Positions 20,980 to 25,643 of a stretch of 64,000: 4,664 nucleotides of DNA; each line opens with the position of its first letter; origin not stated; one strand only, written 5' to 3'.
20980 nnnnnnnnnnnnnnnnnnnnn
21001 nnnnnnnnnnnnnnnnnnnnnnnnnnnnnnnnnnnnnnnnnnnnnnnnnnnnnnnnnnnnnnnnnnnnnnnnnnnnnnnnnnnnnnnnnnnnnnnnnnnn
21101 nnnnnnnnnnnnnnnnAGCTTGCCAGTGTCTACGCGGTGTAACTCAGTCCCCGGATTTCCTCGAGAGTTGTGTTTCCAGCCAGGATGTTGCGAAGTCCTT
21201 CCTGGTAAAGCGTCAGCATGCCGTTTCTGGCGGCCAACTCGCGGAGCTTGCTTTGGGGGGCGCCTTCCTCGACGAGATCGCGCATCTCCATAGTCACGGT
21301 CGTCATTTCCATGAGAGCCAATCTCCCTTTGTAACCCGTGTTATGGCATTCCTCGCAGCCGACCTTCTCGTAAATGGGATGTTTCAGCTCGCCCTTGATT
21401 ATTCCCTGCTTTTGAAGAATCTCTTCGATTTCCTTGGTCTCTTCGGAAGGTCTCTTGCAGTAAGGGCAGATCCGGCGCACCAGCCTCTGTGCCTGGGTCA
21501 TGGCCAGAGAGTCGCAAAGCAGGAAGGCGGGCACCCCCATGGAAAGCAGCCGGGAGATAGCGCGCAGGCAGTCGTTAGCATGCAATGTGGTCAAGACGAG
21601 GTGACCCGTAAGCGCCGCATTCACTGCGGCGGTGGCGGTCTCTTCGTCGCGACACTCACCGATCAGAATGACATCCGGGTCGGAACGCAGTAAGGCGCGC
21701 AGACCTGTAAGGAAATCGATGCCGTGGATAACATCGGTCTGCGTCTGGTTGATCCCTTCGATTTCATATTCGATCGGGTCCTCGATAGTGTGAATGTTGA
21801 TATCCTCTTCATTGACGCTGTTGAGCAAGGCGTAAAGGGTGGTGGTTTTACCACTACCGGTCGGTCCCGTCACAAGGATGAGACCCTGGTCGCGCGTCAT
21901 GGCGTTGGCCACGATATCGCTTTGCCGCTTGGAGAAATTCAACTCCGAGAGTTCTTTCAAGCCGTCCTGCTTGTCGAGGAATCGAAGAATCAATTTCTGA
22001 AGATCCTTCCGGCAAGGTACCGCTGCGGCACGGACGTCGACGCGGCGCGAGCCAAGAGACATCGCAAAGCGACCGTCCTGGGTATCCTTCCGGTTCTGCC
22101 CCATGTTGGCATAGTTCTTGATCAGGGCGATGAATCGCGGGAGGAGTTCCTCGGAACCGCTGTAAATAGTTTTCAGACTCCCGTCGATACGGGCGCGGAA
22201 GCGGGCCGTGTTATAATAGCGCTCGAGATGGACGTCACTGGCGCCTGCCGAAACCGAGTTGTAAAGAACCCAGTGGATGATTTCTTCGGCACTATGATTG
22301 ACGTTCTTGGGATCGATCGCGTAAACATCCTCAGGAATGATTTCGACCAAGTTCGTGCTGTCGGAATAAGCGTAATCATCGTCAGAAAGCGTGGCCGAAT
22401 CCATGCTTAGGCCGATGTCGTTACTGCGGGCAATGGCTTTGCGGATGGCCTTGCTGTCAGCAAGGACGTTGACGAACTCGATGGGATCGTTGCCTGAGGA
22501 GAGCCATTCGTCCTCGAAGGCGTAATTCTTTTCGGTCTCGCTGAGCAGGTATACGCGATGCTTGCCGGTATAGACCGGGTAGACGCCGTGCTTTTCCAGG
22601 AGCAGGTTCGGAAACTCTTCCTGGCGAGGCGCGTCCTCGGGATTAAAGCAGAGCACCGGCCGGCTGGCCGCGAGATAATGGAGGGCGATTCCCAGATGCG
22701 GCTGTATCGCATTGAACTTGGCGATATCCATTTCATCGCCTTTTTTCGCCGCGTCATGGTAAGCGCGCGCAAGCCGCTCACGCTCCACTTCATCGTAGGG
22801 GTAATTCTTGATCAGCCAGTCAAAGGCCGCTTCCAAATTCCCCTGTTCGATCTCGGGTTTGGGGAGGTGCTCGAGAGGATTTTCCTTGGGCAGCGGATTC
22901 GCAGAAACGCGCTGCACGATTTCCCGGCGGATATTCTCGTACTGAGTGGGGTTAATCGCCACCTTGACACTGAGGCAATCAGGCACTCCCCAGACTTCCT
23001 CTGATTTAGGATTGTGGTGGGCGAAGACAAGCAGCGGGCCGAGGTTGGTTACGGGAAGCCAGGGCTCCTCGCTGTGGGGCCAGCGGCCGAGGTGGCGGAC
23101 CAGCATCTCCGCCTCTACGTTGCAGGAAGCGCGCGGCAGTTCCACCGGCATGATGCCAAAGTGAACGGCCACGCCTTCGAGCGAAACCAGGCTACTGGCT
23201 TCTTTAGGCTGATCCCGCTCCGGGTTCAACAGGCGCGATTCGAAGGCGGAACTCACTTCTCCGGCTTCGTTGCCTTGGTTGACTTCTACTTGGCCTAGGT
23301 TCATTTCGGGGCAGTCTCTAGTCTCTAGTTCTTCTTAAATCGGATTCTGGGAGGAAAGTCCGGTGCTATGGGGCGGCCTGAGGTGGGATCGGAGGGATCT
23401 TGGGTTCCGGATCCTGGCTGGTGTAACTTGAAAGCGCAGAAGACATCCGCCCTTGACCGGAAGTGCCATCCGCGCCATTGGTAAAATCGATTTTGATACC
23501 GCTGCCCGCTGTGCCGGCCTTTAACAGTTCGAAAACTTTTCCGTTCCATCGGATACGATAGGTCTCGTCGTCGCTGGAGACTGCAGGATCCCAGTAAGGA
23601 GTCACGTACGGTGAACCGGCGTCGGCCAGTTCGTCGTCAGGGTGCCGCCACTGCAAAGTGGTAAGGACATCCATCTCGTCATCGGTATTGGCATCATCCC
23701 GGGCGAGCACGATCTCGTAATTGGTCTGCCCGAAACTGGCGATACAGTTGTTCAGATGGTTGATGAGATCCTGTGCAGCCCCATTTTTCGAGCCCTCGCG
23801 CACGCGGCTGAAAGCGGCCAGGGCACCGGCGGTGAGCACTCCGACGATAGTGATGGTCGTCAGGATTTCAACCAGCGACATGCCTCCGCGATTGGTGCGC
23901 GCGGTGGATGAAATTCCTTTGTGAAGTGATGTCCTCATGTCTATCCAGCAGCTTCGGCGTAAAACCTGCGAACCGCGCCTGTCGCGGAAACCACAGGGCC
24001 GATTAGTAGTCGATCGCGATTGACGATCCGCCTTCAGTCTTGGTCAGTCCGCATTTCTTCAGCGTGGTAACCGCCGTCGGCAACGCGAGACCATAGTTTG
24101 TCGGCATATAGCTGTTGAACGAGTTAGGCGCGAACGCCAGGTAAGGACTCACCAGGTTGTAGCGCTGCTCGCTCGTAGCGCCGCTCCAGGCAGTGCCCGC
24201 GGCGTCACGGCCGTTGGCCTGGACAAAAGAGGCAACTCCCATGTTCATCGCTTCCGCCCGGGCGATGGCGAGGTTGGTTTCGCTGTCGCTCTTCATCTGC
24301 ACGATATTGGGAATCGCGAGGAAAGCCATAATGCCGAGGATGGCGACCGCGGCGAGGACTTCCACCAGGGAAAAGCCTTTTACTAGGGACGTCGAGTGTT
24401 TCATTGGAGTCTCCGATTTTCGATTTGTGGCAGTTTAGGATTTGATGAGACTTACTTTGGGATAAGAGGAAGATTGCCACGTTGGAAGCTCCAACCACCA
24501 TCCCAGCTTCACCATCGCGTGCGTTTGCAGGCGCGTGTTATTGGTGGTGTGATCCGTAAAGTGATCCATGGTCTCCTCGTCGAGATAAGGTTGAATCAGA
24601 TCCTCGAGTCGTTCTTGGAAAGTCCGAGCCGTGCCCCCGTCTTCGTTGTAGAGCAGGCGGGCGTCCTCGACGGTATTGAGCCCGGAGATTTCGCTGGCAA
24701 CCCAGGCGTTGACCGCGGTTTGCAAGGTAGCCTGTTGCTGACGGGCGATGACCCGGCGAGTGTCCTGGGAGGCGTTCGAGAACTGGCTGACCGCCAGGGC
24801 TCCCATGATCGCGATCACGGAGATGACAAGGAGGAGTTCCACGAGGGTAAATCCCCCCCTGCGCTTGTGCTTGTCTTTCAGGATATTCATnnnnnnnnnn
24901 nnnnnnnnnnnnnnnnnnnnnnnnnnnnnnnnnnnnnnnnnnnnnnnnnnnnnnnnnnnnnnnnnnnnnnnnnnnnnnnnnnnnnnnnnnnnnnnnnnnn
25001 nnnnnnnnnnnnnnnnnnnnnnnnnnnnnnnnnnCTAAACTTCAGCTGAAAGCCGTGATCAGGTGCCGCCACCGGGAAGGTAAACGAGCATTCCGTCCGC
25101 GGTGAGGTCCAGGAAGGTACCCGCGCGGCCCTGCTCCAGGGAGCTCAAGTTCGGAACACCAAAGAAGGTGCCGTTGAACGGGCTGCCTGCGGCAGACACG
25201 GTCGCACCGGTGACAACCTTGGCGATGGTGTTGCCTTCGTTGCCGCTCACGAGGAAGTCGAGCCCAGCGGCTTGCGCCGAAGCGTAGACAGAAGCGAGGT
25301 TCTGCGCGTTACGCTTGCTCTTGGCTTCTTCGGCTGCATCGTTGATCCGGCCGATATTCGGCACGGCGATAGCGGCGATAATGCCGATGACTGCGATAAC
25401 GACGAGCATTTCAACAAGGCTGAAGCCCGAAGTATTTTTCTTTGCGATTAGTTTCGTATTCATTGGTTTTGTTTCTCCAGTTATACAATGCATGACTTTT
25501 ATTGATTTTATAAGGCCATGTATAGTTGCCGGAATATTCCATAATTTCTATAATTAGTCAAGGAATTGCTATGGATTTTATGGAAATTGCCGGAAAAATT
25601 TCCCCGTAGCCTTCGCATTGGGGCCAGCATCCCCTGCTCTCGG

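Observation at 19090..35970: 18-gene type IV pilus / T2SS-like filament locus with hybrid content and non-canonical order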

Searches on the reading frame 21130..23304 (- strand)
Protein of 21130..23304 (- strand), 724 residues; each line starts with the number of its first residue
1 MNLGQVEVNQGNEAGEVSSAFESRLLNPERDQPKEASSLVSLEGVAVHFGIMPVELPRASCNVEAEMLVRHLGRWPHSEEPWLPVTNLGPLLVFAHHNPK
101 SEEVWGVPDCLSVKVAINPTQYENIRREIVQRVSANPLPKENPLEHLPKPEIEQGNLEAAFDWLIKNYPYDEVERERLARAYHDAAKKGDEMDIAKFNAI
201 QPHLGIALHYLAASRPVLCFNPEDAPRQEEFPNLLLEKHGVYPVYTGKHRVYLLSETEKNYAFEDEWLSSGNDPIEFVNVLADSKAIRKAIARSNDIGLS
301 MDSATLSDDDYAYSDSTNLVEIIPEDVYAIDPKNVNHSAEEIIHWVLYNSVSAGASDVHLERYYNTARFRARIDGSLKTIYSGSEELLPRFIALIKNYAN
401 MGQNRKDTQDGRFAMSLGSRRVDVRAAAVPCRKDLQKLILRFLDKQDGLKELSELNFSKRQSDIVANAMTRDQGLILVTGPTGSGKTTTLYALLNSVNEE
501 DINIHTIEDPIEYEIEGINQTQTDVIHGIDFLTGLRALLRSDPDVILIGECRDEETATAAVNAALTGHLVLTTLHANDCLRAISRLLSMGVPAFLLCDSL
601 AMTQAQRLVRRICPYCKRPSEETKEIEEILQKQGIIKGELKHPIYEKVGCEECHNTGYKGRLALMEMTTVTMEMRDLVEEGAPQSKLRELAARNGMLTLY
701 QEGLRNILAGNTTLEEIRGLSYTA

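Call 4: search_protein_families(library=pfam, max_evalue=0.1, proteins=[window:21130-23304:-])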
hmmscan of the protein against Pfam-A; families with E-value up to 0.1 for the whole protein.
window:21130-23304:- (724 aa): 22 families
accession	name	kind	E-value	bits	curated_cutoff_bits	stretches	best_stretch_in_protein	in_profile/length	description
PF00437.27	T2SSE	-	5.3e-104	348.2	24.9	1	339-717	8-368/370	Type II/IV secretion system protein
PF13401.12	AAA_22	-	1.9e-06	28.6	27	1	472-536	4-61/130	AAA domain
PF13191.12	AAA_16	-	1.2e-05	26.3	32.6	1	469-587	20-124/167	AAA ATPase domain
PF13604.12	AAA_30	-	1.9e-05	25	27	1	458-505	3-50/191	AAA domain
PF20720.3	nSTAND3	-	2.5e-05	24.5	27.2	1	466-532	10-75/155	Novel STAND NTPase 3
PF25199.1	nSTAND_NTPase5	-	0.00033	20.9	34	1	464-514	32-83/145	Novel STAND NTPase 5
PF13476.12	AAA_23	-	0.00067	20.8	27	1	472-493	18-39/201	AAA domain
PF12775.13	AAA_7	-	0.0013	18.7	25.8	1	464-507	24-67/181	P-loop containing dynein motor region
PF13086.12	AAA_11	-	0.0021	18.3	27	1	458-499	3-43/257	AAA domain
PF13555.12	AAA_29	-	0.0065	16.6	27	1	471-493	20-42/61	P-loop containing region of AAA domain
PF01935.23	DUF87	-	0.0091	16.5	23.2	0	477-505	27-54/220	Helicase HerA, central domain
PF13173.12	AAA_14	-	0.01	16.3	27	1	475-516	4-46/129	AAA domain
PF02492.25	cobW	-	0.011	15.7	20.7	1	476-507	3-33/180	CobW/HypB/UreG, nucleotide-binding domain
PF13245.12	AAA_19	-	0.024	15.3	25.1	1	468-501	6-39/134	AAA domain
PF04851.21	ResIII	-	0.029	14.7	22.5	1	465-500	15-50/164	Type III restriction enzyme, res subunit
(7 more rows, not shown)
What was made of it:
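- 21130..23304 (-): PilB/GspE-type extension ATPase, 724 aa. It has a conserved N-terminal region of about 330 aa that Pfam does not recognise, and CxxC...CxxC motifs. T2SSE 348 bits at residues 339-717 (call 4).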

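Call 14: search_protein_families(library=ncbifam, max_evalue=0.01, proteins=[window:21130-23304:-])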
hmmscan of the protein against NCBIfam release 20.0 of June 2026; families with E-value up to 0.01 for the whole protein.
window:21130-23304:- (724 aa): 26 families (the best 25 are shown)
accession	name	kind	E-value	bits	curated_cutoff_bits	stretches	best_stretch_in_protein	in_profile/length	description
TIGR02538.1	type_IV_pilB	equivalog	7.5e-118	394.6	675.65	1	228-718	71-559/564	type IV-A pilus assembly ATPase PilB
TIGR02533.1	type_II_gspE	equivalog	8.1e-116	387.5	630.25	1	341-717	111-482/486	type II secretion system ATPase GspE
NF007755.0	PRK10436.1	equivalog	2.3e-107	359.6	617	1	334-718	80-456/465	type II secretion system protein GspE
NF053534.1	T4PilAsmATPsTfpB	equivalog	4.3e-102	342.4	850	1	238-717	104-578/584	type IV pilus assembly ATPase TfpB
NF041000.1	ATPase_ComGA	equivalog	2.4e-65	220.2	300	1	347-610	4-266/267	competence type IV pilus ATPase ComGA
TIGR01420.1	pilT_fam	subfamily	1.7e-48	165.7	319.1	1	346-589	5-242/343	PilT/PilU family type 4a pilus ATPase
TIGR02525.1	plasmid_TraJ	equivalog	1e-25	90.5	368.3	1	465-590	141-273/372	plasmid transfer ATPase TraJ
TIGR02524.1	dot_icm_DotB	equivalog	2.3e-23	83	463.3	1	463-588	124-258/358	Dot/Icm type IV secretion system ATPase DotB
NF058587.1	archaellum_moto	equivalog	4.5e-18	65.3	550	1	476-593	278-402/527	archaellum flagellar ATPase motor FlaI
TIGR02782.1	TrbB_P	equivalog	5.7e-17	62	304.55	1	458-639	122-300/303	P-type conjugative transfer ATPase TrbB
TIGR02788.1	VirB11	equivalog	1.4e-16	60.4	249.95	1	447-590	119-266/308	P-type DNA transfer ATPase VirB11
NF010469.0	PRK13894.1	subfamily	3.8e-15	56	508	1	458-638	135-313/320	conjugal transfer ATPase TrbB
TIGR03819.1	heli_sec_ATPase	hypoth_equivalog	1.5e-14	53.9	373.15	1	422-598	126-309/340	TadA family conjugal transfer-associated ATPase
NF010407.0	PRK13833.1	subfamily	1.6e-10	41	499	1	458-588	130-261/323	conjugal transfer protein TrbB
NF010425.0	PRK13851.1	equivalog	4.4e-10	39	461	1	467-589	156-283/344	type IV secretion system protein VirB11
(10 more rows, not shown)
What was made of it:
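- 21130..23304 (-): PilB 394.6 vs GspE 387.5 bits (call 14).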

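Call 54: search_solved_structures(query=window:21130-23304:-, max_evalue=1e-10)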
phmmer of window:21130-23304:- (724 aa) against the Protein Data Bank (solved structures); distinct sequences matched with E-value up to 1e-10: 25.
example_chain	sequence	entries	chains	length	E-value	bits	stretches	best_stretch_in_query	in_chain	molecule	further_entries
3jc8_Ba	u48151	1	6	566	1.6e-88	301.2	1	231-719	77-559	Type IV-A pilus assembly ATPase PilB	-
4pht_A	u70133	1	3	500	4.2e-84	286.5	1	302-718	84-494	General secretory pathway protein E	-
6f8l_G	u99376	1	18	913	5e-83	283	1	230-719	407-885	Type IV pilus assembly protein PilF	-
5oiu_A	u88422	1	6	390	1.6e-82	281.3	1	338-718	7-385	Type IV pilus assembly protein PilF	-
5it5_F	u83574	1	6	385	2.4e-82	280.7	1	339-718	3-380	ATP binding motif-containing protein PilF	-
6ejf_A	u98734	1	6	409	2.6e-82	280.6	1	339-719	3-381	Type IV pilus assembly protein PilF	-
1p9r_A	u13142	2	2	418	4.5e-82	279.8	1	317-718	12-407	General secretion pathway protein E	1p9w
4kss_A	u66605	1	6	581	2.9e-81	277.2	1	340-718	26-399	Type II secretion system protein E, hemolysin-coregulated protein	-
4ksr_A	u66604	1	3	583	2.9e-81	277.1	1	340-718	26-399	Type II secretion system protein E, Hemolysin-coregulated protein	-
6olj_C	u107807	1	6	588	4.1e-81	276.6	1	231-718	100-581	Type IV pilus biogenesis ATPase PilB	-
5tsg_B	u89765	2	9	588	7.3e-81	275.8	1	231-718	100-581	Type IV pilus biogenesis ATPase PilB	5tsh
5zfr_A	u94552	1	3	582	2.1e-79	271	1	232-718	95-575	Type IV pilus biogenesis ATPase PilB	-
8dze_A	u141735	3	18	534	9.3e-36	126.7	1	346-697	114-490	BfpD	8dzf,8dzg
5fl3_A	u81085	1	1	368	4.4e-30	108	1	349-589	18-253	PILI RETRACTION PROTEIN PILT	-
2ewv_A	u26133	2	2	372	3.1e-29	105.2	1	340-588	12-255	twitching motility protein PilT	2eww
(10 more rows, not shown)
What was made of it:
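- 21130..23304 (-): PDB: M. xanthus PilB 301, GspE 286, PilF 283 bits (call 54).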

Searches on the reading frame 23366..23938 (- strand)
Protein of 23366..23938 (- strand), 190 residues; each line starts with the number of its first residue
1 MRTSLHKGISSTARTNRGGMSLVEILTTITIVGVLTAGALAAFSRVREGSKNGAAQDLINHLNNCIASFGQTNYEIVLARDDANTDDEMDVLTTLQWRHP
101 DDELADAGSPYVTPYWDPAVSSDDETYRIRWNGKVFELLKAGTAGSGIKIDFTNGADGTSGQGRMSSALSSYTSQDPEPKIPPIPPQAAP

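Call 4: search_protein_families(library=pfam, max_evalue=0.1, proteins=[window:23366-23938:-])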
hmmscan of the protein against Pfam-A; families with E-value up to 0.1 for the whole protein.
window:23366-23938:- (190 aa): 1 family
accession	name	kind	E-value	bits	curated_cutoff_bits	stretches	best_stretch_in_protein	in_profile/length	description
PF07963.17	N_methyl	-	0.0002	21.2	21.2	1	15-40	2-27/27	Prokaryotic N-terminal methylation motif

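Call 15: search_protein_families(library=ncbifam, max_evalue=0.01, proteins=[window:23366-23938:-])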
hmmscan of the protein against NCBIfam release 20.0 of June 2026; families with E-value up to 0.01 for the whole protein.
window:23366-23938:- (190 aa): 2 families
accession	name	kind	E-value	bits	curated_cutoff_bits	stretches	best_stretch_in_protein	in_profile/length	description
TIGR02532.1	IV_pilin_GFxxxE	domain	0.0008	19.2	16.3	1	18-40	2-24/24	prepilin-type N-terminal cleavage/methylation domain-containing protein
TIGR01708.2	typeII_sec_gspH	equivalog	0.0017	18.4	80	1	19-69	3-54/169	type II secretion system minor pseudopilin GspH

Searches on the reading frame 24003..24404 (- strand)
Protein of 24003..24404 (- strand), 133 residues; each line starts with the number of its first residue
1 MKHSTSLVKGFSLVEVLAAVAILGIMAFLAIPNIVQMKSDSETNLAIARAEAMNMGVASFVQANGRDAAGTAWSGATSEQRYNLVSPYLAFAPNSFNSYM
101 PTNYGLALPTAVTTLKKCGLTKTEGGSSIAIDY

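Call 4: search_protein_families(library=pfam, max_evalue=0.1, proteins=[window:24003-24404:-])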
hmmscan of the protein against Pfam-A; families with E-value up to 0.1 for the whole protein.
window:24003-24404:- (133 aa): 1 family
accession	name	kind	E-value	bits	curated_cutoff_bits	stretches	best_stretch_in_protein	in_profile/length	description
PF07963.17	N_methyl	-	3.2e-05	23.7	21.2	1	9-30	5-26/27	Prokaryotic N-terminal methylation motif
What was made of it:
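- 24003..24404 (-): Minor pilin, 133 aa. N_methyl 23.7 bits (call 4).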

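Call 15: search_protein_families(library=ncbifam, max_evalue=0.01, proteins=[window:24003-24404:-])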
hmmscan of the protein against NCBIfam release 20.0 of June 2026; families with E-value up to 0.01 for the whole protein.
window:24003-24404:- (133 aa): 5 families
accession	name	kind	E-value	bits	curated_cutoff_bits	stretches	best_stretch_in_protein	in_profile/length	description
NF041013.1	T4P_ComGE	equivalog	4.7e-07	29.8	49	1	8-45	3-40/83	competence type IV pilus minor pilin ComGE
NF041775.1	typeIV_PilA_Myxo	equivalog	7.9e-07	29.3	400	1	9-67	11-69/214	type IV pilin protein PilA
TIGR02532.1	IV_pilin_GFxxxE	domain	6.3e-06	25.8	16.3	1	9-31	2-24/24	prepilin-type N-terminal cleavage/methylation domain-containing protein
TIGR01710.1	typeII_sec_gspG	equivalog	0.00014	21.9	88.85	1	9-58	1-50/134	type II secretion system major pseudopilin GspG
NF040999.1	pilin_ComGC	equivalog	0.00017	21.7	75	1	9-42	2-35/84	competence type IV pilus major pilin ComGC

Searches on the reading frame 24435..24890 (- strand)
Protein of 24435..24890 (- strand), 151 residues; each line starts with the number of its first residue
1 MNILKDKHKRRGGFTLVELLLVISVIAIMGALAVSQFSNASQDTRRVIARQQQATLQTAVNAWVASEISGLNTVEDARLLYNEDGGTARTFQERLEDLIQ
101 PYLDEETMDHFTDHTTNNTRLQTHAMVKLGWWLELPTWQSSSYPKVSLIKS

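Call 4: search_protein_families(library=pfam, max_evalue=0.1, proteins=[window:24435-24890:-])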
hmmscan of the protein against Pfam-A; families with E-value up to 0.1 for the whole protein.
window:24435-24890:- (151 aa): 2 families
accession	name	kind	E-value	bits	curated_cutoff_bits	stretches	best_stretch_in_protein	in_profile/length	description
PF07963.17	N_methyl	-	9.4e-07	28.6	21.2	1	9-33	2-26/27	Prokaryotic N-terminal methylation motif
PF06032.18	S-Me-THD_N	-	0.041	14.4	27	1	23-74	52-103/158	S-Me-THD-like, N-terminal domain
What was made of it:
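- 24435..24890 (-): Minor pilin, 151 aa. N_methyl 28.6 bits (call 4).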

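Call 15: search_protein_families(library=ncbifam, max_evalue=0.01, proteins=[window:24435-24890:-])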
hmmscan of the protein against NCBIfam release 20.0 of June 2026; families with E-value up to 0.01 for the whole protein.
window:24435-24890:- (151 aa): 13 families
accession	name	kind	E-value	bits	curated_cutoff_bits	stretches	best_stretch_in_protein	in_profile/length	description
TIGR01708.2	typeII_sec_gspH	equivalog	2.9e-07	30.6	80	1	13-72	3-64/169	type II secretion system minor pseudopilin GspH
NF007862.0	PRK10574.1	equivalog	1.9e-05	24.8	138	1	10-45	3-38/145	prepilin peptidase-dependent pilin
TIGR02532.1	IV_pilin_GFxxxE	domain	4.1e-05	23.3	16.3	1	12-34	2-24/24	prepilin-type N-terminal cleavage/methylation domain-containing protein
NF041775.1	typeIV_PilA_Myxo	equivalog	6.6e-05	23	400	1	10-63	9-62/214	type IV pilin protein PilA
TIGR01710.1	typeII_sec_gspG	equivalog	0.0001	22.3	88.85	1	13-62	2-51/134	type II secretion system major pseudopilin GspG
NF041013.1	T4P_ComGE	equivalog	0.00032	20.7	49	1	13-62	5-52/83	competence type IV pilus minor pilin ComGE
NF007800.0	PRK10506.1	equivalog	0.00046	20.1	158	1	7-46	4-43/163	prepilin peptidase-dependent protein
TIGR02596.1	TIGR02596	subfamily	0.00067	19.8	70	1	14-59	1-51/196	Verru_Chthon cassette protein D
NF040999.1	pilin_ComGC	equivalog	0.00074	19.7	75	1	13-60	3-46/84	competence type IV pilus major pilin ComGC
TIGR02599.1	TIGR02599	subfamily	0.0027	17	256.5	1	13-53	1-41/361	Verru_Chthon cassette protein C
NF040982.1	ComGD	equivalog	0.0038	17.6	70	1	13-43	3-32/139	competence type IV pilus minor pilin ComGD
NF041002.1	pilin_ComGF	equivalog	0.0053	17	80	1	13-84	3-73/139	competence type IV pilus minor pilin ComGF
NF047827.1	T3SSXpsH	equivalog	0.0091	15.8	160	0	13-45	2-34/145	type II secretion system protein XpsH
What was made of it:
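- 24435..24890 (-): The GspH model hits the N-terminus only, 30.6 bits against a cutoff of 80 (call 15).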

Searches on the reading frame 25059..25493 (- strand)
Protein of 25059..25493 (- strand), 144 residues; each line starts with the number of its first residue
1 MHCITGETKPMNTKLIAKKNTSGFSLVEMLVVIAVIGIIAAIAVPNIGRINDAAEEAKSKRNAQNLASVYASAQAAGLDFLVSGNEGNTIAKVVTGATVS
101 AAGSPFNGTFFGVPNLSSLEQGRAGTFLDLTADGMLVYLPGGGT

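Call 4: search_protein_families(library=pfam, max_evalue=0.1, proteins=[window:25059-25493:-])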
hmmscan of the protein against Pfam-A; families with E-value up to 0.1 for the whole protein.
window:25059-25493:- (144 aa): 1 family
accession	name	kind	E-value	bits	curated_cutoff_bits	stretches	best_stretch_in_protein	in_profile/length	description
PF07963.17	N_methyl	-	1.7e-08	34.1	21.2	1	19-44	2-27/27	Prokaryotic N-terminal methylation motif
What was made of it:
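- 25059..25493 (-): pilA3: candidate major pilin, 144 aa, no Cys. This is the pilin copy whose position is conserved across loci. N_methyl 34.1 bits (call 4).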

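Call 14: search_protein_families(library=ncbifam, max_evalue=0.01, proteins=[window:25059-25493:-])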
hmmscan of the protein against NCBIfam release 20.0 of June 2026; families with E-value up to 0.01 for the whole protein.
window:25059-25493:- (144 aa): 10 families
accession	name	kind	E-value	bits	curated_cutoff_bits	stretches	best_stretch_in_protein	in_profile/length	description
NF041775.1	typeIV_PilA_Myxo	equivalog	5.2e-08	33.1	400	1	21-67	10-56/214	type IV pilin protein PilA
NF041013.1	T4P_ComGE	equivalog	6.6e-08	32.5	49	1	19-67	1-49/83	competence type IV pilus minor pilin ComGE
TIGR01710.1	typeII_sec_gspG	equivalog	6.7e-08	32.6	88.85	1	22-108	1-84/134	type II secretion system major pseudopilin GspG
NF040999.1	pilin_ComGC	equivalog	1.2e-07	31.8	75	1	22-57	2-37/84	competence type IV pilus major pilin ComGC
TIGR01708.2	typeII_sec_gspH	equivalog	1.7e-07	31.4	80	1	22-80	2-61/169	type II secretion system minor pseudopilin GspH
TIGR02532.1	IV_pilin_GFxxxE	domain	2.6e-07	30.2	16.3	1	22-44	2-24/24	prepilin-type N-terminal cleavage/methylation domain-containing protein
NF007862.0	PRK10574.1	equivalog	2.5e-05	24.5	138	1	20-47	3-30/145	prepilin peptidase-dependent pilin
TIGR02596.1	TIGR02596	subfamily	0.00013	22.1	70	1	24-72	1-46/196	Verru_Chthon cassette protein D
NF047827.1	T3SSXpsH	equivalog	0.00048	19.9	160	1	23-77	2-57/145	type II secretion system protein XpsH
NF007800.0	PRK10506.1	equivalog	0.0075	16.1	158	1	18-51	5-38/163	prepilin peptidase-dependent protein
